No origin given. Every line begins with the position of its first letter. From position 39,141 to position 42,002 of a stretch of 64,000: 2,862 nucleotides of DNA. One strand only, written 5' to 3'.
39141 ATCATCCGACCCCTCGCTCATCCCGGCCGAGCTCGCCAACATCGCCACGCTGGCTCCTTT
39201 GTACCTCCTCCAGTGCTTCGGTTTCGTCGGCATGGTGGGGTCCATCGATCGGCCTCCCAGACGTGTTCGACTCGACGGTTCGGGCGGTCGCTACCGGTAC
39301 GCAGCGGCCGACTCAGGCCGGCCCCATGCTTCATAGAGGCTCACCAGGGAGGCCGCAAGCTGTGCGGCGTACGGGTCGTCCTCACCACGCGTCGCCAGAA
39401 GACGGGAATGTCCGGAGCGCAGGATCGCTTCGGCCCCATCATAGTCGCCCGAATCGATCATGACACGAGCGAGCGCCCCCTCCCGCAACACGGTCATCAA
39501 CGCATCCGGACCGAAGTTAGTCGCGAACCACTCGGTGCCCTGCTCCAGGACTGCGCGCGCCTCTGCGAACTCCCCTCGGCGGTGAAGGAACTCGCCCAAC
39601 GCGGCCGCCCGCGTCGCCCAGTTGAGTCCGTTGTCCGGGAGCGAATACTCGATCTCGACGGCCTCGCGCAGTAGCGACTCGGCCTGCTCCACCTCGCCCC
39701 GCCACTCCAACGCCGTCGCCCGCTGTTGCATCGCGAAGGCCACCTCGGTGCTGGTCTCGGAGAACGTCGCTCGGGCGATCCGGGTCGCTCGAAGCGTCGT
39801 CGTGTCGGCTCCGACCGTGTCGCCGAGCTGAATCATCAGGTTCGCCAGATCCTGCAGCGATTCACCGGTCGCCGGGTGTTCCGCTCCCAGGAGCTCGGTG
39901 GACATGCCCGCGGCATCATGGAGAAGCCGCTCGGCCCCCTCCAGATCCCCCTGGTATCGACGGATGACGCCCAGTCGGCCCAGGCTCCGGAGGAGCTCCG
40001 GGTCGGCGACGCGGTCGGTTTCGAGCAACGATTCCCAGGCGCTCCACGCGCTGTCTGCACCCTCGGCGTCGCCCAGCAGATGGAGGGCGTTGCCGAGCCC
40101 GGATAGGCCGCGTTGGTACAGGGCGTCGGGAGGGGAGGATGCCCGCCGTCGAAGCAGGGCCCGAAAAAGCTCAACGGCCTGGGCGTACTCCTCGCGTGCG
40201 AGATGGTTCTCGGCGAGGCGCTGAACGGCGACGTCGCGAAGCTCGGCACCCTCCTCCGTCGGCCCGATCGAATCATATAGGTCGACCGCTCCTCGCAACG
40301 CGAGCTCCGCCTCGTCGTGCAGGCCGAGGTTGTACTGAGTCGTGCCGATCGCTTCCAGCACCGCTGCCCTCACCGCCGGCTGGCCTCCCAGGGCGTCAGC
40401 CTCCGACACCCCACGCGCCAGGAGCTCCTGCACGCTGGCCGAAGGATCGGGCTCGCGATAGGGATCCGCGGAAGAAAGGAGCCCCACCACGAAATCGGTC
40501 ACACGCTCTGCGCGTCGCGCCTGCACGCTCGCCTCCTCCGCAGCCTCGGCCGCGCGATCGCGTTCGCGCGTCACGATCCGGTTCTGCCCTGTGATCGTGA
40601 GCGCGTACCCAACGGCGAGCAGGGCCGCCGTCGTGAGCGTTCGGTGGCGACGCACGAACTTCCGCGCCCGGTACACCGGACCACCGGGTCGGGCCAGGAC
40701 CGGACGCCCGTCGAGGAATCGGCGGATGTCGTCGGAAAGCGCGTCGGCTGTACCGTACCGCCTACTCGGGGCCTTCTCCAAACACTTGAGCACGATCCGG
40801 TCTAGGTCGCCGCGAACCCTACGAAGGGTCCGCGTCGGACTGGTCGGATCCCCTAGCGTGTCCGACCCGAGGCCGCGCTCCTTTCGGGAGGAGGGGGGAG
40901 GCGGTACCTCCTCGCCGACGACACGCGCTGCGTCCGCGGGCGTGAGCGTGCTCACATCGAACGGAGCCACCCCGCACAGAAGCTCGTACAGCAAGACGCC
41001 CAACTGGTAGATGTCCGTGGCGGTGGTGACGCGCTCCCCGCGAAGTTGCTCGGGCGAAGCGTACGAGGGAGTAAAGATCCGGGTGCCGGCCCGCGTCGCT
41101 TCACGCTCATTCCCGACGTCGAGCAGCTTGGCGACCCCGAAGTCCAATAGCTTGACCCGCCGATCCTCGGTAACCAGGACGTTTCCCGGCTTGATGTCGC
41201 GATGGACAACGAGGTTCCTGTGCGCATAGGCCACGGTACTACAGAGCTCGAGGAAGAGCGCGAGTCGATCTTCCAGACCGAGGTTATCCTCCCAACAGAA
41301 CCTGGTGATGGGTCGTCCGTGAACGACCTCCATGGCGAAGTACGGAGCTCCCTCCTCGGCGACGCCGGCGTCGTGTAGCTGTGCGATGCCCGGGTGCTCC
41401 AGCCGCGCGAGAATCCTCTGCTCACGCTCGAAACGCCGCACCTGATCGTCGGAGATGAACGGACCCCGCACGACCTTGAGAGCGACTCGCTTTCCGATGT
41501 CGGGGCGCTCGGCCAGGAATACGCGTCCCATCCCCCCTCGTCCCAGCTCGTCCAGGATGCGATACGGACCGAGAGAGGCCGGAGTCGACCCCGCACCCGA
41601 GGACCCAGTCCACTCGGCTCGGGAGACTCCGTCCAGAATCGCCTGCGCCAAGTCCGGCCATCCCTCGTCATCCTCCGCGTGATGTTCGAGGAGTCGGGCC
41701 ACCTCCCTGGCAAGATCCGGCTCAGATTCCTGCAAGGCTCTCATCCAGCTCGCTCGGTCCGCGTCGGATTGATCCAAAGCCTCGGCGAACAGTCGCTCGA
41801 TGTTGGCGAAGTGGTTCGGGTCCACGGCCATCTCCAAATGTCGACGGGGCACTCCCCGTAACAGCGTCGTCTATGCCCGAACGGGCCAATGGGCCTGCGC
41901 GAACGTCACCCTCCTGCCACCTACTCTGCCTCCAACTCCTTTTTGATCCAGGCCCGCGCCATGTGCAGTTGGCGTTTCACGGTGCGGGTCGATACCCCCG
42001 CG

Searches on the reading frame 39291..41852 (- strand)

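Call 63: search_protein_families(library=pfam, proteins=[window:39291-41852:-], max_evalue=0.00001)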
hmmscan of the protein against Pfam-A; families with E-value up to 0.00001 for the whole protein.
window:39291-41852:- (853 aa): 9 families
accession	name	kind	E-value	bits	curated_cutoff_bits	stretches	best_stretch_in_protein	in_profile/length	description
PF00069.31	Pkinase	-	1.3e-42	146.4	31.7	1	97-374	1-260/263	Protein kinase domain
PF07714.23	PK_Tyr_Ser-Thr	-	3e-28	99.3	23.1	1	99-301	3-208/258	Protein tyrosine and serine/threonine kinase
PF13424.12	TPR_12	-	4.7e-23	81.6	30.1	2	620-694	2-76/77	Tetratricopeptide repeat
PF17874.7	TPR_MalT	-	7.2e-11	42.4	45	1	573-813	31-265/336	MalT-like TPR region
PF24885.1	TPR_NPHP3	-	7.3e-08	32.5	100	0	617-716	137-237/239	Nephrocystin-3 TPR domain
PF13374.12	TPR_10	-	5e-07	30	27.5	0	621-660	2-41/42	Tetratricopeptide repeat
PF14559.12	TPR_19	-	7.6e-07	29.8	25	0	719-777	5-56/68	Tetratricopeptide repeat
PF07719.23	TPR_2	-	1.1e-06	28.7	27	0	705-735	1-31/34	Tetratricopeptide repeat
PF13428.12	TPR_14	-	7.6e-06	26.6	23.5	0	708-745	4-38/44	Tetratricopeptide repeat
